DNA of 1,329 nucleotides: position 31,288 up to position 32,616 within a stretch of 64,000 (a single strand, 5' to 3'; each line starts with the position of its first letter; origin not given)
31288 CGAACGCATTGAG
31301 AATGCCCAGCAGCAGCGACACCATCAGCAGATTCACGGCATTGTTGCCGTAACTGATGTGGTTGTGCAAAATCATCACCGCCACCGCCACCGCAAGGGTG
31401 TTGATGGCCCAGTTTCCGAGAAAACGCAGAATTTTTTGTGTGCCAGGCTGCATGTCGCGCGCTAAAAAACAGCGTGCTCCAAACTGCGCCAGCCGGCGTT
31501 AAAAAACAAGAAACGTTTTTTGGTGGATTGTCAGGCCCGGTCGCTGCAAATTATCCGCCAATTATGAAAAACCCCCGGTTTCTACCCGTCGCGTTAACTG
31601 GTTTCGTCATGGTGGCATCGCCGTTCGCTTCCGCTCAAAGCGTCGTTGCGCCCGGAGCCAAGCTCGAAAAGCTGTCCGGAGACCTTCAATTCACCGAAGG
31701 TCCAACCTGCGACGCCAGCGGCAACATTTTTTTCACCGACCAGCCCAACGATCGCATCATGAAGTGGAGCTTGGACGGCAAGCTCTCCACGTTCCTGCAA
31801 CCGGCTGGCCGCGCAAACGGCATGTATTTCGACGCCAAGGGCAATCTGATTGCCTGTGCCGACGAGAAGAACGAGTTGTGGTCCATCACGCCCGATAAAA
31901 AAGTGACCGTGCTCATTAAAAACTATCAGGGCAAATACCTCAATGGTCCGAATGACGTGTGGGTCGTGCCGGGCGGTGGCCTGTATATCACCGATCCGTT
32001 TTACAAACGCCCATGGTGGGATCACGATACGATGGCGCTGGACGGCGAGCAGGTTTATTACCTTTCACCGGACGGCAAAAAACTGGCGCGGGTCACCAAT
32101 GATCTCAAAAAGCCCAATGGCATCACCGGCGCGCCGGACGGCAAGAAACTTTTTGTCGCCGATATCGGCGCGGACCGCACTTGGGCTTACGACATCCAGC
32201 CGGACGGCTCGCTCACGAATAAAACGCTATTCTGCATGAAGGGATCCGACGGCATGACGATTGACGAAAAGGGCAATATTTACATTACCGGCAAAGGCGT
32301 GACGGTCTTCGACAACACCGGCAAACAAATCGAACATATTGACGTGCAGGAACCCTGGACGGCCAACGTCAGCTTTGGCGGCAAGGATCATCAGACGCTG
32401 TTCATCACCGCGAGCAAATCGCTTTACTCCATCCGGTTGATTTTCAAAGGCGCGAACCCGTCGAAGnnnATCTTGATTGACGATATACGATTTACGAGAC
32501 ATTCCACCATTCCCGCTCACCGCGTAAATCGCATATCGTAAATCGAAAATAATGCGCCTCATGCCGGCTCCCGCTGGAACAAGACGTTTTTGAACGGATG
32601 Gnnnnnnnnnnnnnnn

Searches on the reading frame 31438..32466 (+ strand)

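Call 88: search_protein_families(library=pfam, proteins=[window:31438-32466:+], max_evalue=0.0001)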
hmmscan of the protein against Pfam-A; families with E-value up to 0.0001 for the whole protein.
window:31438-32466:+ (343 aa): 2 families
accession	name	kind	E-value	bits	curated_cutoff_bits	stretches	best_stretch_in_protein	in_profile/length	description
PF08450.18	SGL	-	5.2e-39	134.7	26.3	1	85-326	1-245/246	SMP-30/Gluconolactonase/LRE-like region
PF01731.26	Arylesterase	-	1.1e-05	25.9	21.3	1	172-254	1-84/86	Arylesterase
